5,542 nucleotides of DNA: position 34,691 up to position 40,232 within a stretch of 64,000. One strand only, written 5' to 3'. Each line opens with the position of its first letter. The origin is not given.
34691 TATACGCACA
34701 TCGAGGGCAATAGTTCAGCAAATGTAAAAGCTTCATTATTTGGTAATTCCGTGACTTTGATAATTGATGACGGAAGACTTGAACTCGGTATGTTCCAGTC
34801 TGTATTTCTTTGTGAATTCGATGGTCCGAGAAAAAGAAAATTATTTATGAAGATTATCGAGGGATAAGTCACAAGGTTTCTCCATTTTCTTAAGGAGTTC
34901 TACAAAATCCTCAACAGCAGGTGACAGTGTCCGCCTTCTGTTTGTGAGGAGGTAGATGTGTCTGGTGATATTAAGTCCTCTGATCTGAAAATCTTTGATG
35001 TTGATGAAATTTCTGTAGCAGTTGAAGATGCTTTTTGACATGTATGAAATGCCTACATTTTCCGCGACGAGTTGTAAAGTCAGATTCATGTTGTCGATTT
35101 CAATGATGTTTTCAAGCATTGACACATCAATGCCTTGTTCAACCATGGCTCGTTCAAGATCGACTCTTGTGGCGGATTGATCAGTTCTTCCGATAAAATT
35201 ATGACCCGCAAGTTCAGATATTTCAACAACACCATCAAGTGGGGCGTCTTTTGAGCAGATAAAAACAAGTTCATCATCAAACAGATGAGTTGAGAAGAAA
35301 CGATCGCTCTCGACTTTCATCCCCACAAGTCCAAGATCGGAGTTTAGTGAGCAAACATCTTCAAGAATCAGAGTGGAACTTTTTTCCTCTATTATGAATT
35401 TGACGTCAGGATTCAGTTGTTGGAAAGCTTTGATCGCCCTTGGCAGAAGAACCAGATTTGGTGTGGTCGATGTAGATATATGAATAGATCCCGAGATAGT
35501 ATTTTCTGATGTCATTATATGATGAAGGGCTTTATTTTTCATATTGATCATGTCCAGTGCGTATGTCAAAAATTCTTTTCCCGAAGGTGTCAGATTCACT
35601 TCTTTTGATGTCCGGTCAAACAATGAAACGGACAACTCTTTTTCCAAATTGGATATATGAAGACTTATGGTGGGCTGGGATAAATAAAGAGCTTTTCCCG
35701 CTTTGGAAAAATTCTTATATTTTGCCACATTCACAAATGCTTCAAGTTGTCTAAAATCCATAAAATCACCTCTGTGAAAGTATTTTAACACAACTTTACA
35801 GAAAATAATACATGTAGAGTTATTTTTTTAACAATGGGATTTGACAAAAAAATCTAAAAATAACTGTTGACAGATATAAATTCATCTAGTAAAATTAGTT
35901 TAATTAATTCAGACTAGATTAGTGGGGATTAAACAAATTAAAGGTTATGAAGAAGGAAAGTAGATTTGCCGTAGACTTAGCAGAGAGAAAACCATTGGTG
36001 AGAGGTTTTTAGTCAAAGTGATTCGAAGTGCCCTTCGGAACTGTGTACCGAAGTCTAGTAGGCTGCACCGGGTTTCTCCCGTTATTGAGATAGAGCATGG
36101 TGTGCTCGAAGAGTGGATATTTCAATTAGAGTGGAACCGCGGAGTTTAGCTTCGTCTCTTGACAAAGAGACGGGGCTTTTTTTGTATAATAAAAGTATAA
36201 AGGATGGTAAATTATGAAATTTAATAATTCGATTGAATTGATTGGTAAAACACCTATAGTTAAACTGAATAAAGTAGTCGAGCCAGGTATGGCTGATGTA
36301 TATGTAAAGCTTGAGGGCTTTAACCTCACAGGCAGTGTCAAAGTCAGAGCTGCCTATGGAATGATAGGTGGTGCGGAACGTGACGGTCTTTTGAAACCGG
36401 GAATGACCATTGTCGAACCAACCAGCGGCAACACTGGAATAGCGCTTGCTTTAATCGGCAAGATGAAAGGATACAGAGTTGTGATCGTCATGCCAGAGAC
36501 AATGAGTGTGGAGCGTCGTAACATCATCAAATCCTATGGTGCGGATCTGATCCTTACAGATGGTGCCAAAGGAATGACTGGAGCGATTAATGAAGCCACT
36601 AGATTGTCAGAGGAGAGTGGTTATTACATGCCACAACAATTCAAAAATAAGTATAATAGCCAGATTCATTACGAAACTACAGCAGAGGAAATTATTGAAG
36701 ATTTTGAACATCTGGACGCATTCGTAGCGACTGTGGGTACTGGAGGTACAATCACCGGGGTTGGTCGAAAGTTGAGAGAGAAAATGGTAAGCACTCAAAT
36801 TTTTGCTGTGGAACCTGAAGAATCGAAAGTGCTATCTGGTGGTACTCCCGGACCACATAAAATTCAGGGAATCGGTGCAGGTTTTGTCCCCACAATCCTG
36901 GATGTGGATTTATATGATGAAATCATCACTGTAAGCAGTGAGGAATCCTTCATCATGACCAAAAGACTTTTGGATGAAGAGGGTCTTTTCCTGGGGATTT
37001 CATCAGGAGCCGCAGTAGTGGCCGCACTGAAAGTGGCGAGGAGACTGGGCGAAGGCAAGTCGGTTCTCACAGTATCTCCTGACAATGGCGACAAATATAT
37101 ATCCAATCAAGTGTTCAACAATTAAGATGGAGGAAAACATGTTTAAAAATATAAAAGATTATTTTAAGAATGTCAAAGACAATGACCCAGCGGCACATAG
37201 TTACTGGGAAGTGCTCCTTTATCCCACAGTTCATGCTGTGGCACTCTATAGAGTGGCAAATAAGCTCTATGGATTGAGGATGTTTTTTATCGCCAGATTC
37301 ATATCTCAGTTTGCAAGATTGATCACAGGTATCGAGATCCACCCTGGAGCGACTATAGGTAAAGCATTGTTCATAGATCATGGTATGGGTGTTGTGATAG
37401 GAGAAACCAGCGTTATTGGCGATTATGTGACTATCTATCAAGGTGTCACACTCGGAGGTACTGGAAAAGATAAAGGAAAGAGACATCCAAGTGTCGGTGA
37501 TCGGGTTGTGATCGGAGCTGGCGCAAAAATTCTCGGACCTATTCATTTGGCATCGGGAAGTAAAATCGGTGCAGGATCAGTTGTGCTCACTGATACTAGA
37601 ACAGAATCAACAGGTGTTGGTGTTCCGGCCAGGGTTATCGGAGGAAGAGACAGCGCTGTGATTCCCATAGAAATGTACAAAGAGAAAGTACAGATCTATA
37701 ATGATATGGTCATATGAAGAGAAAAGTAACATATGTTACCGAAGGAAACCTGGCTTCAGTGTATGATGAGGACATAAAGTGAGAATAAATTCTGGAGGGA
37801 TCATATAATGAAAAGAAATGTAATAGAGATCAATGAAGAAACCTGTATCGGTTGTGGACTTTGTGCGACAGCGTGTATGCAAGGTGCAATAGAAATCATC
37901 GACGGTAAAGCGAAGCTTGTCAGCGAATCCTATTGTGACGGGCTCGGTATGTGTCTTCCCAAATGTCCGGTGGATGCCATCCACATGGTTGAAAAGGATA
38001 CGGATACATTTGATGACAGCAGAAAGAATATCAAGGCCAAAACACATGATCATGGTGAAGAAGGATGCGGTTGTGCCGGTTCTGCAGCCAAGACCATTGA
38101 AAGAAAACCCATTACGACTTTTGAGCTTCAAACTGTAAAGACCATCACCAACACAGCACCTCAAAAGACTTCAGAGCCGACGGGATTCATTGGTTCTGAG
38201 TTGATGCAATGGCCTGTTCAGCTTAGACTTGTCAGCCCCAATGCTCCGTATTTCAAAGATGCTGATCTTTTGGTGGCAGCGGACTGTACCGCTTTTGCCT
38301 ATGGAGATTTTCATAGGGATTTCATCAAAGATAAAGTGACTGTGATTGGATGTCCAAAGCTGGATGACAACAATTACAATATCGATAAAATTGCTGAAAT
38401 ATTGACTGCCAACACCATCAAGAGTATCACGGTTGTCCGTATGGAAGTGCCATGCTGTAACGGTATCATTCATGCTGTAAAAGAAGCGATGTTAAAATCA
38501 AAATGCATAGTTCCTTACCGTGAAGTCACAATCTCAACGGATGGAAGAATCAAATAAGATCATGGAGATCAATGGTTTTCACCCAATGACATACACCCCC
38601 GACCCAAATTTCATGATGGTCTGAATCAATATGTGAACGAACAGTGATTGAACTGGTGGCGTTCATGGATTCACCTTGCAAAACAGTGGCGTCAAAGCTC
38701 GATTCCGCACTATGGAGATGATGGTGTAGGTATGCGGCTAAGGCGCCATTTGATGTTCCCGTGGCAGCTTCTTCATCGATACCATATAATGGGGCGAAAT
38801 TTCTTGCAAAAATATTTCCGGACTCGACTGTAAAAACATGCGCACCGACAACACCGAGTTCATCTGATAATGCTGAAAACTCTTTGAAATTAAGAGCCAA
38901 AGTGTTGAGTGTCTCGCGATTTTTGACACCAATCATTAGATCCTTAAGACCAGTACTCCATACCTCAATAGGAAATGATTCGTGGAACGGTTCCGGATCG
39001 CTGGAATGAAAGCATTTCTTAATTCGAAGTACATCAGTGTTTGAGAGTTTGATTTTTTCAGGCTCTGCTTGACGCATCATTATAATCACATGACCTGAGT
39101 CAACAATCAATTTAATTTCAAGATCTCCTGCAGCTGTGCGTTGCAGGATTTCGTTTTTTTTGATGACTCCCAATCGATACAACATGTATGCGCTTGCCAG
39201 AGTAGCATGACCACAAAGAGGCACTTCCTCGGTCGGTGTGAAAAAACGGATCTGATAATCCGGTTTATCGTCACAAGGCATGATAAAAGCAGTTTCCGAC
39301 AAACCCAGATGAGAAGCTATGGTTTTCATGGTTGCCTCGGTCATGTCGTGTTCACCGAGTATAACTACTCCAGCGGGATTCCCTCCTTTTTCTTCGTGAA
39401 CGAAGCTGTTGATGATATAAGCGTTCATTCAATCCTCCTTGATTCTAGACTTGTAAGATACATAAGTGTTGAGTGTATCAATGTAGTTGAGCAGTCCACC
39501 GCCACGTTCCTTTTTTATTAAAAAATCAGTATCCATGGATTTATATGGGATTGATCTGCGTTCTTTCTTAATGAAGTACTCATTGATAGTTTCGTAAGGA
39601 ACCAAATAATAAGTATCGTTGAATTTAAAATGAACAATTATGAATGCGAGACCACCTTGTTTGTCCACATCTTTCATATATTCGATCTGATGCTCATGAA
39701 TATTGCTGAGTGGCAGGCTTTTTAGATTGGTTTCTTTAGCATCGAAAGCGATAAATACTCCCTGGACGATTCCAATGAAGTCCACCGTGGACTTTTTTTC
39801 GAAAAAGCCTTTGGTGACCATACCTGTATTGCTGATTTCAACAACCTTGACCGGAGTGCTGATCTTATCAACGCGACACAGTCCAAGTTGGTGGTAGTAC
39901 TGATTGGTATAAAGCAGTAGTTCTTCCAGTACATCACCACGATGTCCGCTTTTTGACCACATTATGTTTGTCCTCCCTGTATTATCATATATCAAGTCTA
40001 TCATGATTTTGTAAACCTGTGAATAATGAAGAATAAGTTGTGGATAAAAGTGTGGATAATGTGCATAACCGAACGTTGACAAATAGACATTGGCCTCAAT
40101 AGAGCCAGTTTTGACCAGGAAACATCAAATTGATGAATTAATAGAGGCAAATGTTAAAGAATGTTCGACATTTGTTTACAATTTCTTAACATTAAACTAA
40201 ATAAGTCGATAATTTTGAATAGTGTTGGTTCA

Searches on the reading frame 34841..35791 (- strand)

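Call 72: search_protein_families(library=pfam, proteins=[window:34841-35791:-], max_evalue=1e-8)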
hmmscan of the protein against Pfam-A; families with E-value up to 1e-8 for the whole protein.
window:34841-35791:- (316 aa): 2 families
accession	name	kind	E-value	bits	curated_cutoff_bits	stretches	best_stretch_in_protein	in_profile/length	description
PF03466.25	LysR_substrate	-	6.4e-37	127.4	28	1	99-302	4-206/209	LysR substrate binding domain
PF00126.33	HTH_1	-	5.7e-20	71.5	26.6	1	13-72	1-60/60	Bacterial regulatory helix-turn-helix protein, lysR family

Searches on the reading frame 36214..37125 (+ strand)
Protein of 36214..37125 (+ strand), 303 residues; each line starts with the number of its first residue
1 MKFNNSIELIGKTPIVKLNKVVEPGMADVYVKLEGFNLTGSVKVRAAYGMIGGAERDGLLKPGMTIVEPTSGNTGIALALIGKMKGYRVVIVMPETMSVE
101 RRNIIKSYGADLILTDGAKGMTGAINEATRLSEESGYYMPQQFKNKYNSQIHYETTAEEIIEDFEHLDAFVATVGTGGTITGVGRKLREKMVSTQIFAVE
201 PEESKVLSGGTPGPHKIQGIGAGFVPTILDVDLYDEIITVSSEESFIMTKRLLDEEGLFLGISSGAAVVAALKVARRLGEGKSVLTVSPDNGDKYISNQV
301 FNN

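Call 21: search_protein_families(library=ncbifam, proteins=[window:36214-37125:+], max_evalue=0.00001)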
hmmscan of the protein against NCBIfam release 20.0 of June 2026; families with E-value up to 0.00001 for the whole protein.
window:36214-37125:+ (303 aa): 35 families (the best 25 are shown)
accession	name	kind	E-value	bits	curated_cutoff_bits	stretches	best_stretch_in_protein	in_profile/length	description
TIGR01139.1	cysK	equivalog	5.3e-123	410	350.95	1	8-301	3-298/298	cysteine synthase A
TIGR01136.1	cysKM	subfamily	5.6e-120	400.2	344.15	1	8-301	3-299/299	cysteine synthase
NF007989.0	PRK10717.1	equivalog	8.3e-91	304.5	387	1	4-302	6-318/334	cysteine synthase A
TIGR01137.1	cysta_beta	equivalog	1.5e-87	294.2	510.25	1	5-299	4-309/457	cystathionine beta-synthase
NF008735.0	PRK11761.1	equivalog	1.3e-81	274.1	413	1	7-302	7-295/296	cysteine synthase CysM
TIGR01138.1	cysM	equivalog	3.4e-78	263.1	394.2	1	8-301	4-290/290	cysteine synthase B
TIGR03945.1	PLP_SbnA_fam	equivalog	3e-72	243.2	349.95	1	8-302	3-300/304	2,3-diaminopropionate biosynthesis protein SbnA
NF053679.1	CysteaSynCapA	equivalog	2.3e-55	187.7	600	1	3-301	7-319/329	cysteate synthase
TIGR01127.1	ilvA_1Cterm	equivalog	2e-23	83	378.75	1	18-293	6-287/380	threonine ammonia-lyase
NF052478.1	CystDsulMYC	equivalog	2.7e-23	82.9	600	1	27-297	37-322/354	L-cysteine desulfhydrase Cds1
NF005292.0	PRK06815.1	equivalog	2.8e-23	82.5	371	1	11-208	20-211/320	threonine/serine dehydratase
NF006094.0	PRK08246.1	subfamily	8.5e-22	77.9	331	1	9-208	20-207/310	serine/threonine dehydratase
NF045641.2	BHydaspDhtseBhcB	equivalog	5.1e-21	75.1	550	1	9-204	17-206/312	beta-hydroxyaspartate dehydratase BhcB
NF005454.0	PRK07048.1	equivalog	7.7e-21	74.6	452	1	10-204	23-211/324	threo-3-hydroxy-L-aspartate ammonia-lyase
NF004996.0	PRK06381.1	equivalog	6.9e-20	71.3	266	1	10-188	13-188/319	threonine synthase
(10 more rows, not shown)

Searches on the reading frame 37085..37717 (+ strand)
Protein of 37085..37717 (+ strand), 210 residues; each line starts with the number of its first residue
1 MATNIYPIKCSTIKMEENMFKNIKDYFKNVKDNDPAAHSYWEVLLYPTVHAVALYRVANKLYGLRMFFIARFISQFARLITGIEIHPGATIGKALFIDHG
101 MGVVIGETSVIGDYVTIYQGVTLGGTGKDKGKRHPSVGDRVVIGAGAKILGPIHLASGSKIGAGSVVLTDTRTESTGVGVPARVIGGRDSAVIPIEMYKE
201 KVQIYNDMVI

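Call 21: search_protein_families(library=ncbifam, proteins=[window:37085-37717:+], max_evalue=0.00001)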
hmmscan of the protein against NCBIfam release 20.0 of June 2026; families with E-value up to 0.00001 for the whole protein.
window:37085-37717:+ (210 aa): 10 families
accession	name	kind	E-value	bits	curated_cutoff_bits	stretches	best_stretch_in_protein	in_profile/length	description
NF041874.1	EPS_EpsC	equivalog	5.6e-67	224.6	150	1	27-186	5-165/168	serine O-acetyltransferase EpsC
TIGR01172.1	cysE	equivalog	1.2e-65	220.4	210.65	1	24-183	2-162/162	serine O-acetyltransferase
NF008349.0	PRK11132.1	equivalog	3.7e-48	164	397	1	14-200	72-259/273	serine O-acetyltransferase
NF007564.0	PRK10191.1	equivalog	2.5e-20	72.6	196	1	39-184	14-158/162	colanic acid biosynthesis acetyltransferase WcaB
TIGR04016.1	WcaB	equivalog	2.6e-19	69.3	194.65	1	43-184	2-142/146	colanic acid biosynthesis acetyltransferase WcaB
TIGR03570.1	NeuD_NnaD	subfamily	8.6e-16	58.1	160.8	1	82-183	111-202/202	NeuD/PglB/VioB family sugar acetyltransferase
TIGR03532.1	DapD_Ac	equivalog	1.5e-13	50.9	231.75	1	73-188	101-214/231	2,3,4,5-tetrahydropyridine-2,6-dicarboxylate N-acetyltransferase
NF002060.0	PRK00892.1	subfamily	1.5e-07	30.8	207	0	81-124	112-153/345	UDP-3-O-(3-hydroxymyristoyl)glucosamine N-acyltransferase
TIGR01853.1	lipid_A_lpxD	equivalog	2.5e-06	26.7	242.5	0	83-123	111-155/325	UDP-3-O-(3-hydroxymyristoyl)glucosamine N-acyltransferase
NF007797.0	PRK10502.1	subfamily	4.9e-06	26.3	192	0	137-188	128-179/183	WcaF family extracellular polysaccharide biosynthesis acetyltransferase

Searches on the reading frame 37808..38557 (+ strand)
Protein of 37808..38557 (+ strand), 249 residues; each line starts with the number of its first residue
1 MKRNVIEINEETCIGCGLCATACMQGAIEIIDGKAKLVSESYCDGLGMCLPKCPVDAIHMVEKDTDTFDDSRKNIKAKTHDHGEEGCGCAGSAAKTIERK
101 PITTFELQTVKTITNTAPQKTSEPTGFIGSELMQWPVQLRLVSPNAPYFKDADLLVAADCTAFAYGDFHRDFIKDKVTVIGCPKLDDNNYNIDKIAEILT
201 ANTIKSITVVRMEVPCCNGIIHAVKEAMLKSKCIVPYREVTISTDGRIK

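Call 21: search_protein_families(library=ncbifam, proteins=[window:37808-38557:+], max_evalue=0.00001)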
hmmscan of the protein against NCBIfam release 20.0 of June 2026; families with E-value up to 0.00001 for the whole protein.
window:37808-38557:+ (249 aa): 26 families (the best 25 are shown)
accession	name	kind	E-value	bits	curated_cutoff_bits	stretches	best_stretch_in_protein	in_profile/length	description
NF005415.0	PRK06991.1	equivalog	3.9e-12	46.4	281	1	3-65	77-139/284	electron transport complex subunit RsxB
TIGR01944.1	rnfB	subfamily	3.5e-11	43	68.7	1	3-69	105-171/190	RnfABCDGE type electron transport complex subunit B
TIGR02179.1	PorD_KorD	subfamily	3.8e-11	42.9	60.05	1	8-63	22-77/78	2-oxoacid:acceptor oxidoreductase, delta subunit, pyruvate/2-ketoisovalerate family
NF040770.1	hetero_SS_HdrA2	exception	1.4e-10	40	1100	1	7-67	573-632/777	CoB-CoM heterodisulfide reductase HdrA2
NF003475.0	PRK05113.1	equivalog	2.1e-09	37.5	203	1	3-70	105-174/190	electron transport complex subunit RsxB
NF040684.1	PorD_Arch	equivalog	3.1e-09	36.8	120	1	8-62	29-83/85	pyruvate synthase subunit PorD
NF038196.1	ferrodoxin_EFR1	subfamily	6.8e-09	36.1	75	1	8-63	182-234/242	EFR1 family ferrodoxin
TIGR03294.1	FrhG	equivalog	2.5e-08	33.9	245.5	1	8-56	171-218/228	coenzyme F420 hydrogenase subunit gamma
NF040864.1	HgcB_ferredoxin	equivalog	5e-08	32.7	99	1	6-60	9-63/93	mercury methylation ferredoxin HgcB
NF007203.0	PRK09624.1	equivalog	5.8e-08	32.9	171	1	7-62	47-102/105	pyuvate ferredoxin oxidoreductase subunit delta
NF006183.0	PRK08318.1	equivalog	7e-08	31.6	335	1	5-70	336-405/422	NAD-dependent dihydropyrimidine dehydrogenase subunit PreA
NF009945.0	PRK13409.1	equivalog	1e-07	31.1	469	0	5-32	43-70/592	ribosome biogenesis/translation initiation ATPase RLI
NF007202.0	PRK09623.1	equivalog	1.8e-07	31.4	166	1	8-63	48-103/105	3-methyl-2-oxobutanoate dehydrogenase subunit delta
TIGR02700.1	flavo_MJ0208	hypoth_equivalog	3.7e-07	29.6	251.35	1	7-60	144-196/234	dihydromethanopterin reductase (acceptor)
NF006446.0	PRK08764.1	equivalog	1e-06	28.7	220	1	4-61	79-136/139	Rnf electron transport complex subunit RnfB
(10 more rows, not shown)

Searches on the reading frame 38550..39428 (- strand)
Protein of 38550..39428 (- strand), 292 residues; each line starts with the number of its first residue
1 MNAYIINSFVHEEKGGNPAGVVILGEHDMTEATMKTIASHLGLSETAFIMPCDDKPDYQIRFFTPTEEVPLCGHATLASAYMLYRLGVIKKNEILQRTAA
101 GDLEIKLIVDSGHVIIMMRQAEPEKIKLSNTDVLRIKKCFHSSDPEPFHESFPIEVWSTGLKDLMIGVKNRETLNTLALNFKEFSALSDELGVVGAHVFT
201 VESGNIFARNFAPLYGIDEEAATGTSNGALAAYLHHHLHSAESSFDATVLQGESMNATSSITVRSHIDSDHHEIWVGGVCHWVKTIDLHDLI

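Call 21: search_protein_families(library=ncbifam, proteins=[window:38550-39428:-], max_evalue=0.00001)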
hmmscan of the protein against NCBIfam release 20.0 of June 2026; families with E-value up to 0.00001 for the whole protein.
window:38550-39428:- (292 aa): 2 families
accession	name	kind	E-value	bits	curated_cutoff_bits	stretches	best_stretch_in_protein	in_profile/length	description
NF007625.0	PRK10281.1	equivalog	6.5e-57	193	386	1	2-274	4-283/301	PhzF family isomerase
TIGR00654.1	PhzF_family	subfamily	4.8e-56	190.3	76.2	1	4-278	6-286/298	PhzF family phenazine biosynthesis isomerase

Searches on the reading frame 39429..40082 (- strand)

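Call 21: search_protein_families(library=ncbifam, proteins=[window:39429-40082:-], max_evalue=0.00001)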
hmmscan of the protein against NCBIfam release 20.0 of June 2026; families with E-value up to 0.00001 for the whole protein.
window:39429-40082:- (217 aa): 7 families
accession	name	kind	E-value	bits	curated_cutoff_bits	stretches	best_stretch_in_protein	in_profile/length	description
NF002581.0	PRK02234.1-2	equivalog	1.2e-44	152.1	154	1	47-205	7-167/170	Holliday junction resolvase RecU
NF002584.0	PRK02234.1-5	equivalog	6.5e-35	120.8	236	1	43-207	30-202/206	Holliday junction resolvase RecU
TIGR00648.1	recU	equivalog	2.7e-30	105.4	176.75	1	48-190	2-147/169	Holliday junction resolvase RecU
NF002580.0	PRK02234.1-1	equivalog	2.2e-27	96.4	300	1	46-183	28-171/202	Holliday junction resolvase RecU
NF002583.0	PRK02234.1-4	equivalog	3.1e-27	95.6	330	1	44-185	28-172/208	Holliday junction resolvase RecU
NF002585.0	PRK02234.1-6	equivalog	2.7e-24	86.1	396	1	37-174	19-161/200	Holliday junction resolvase RecU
NF002582.0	PRK02234.1-3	equivalog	1.6e-20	73.9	348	1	45-170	29-159/201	Holliday junction resolvase RecU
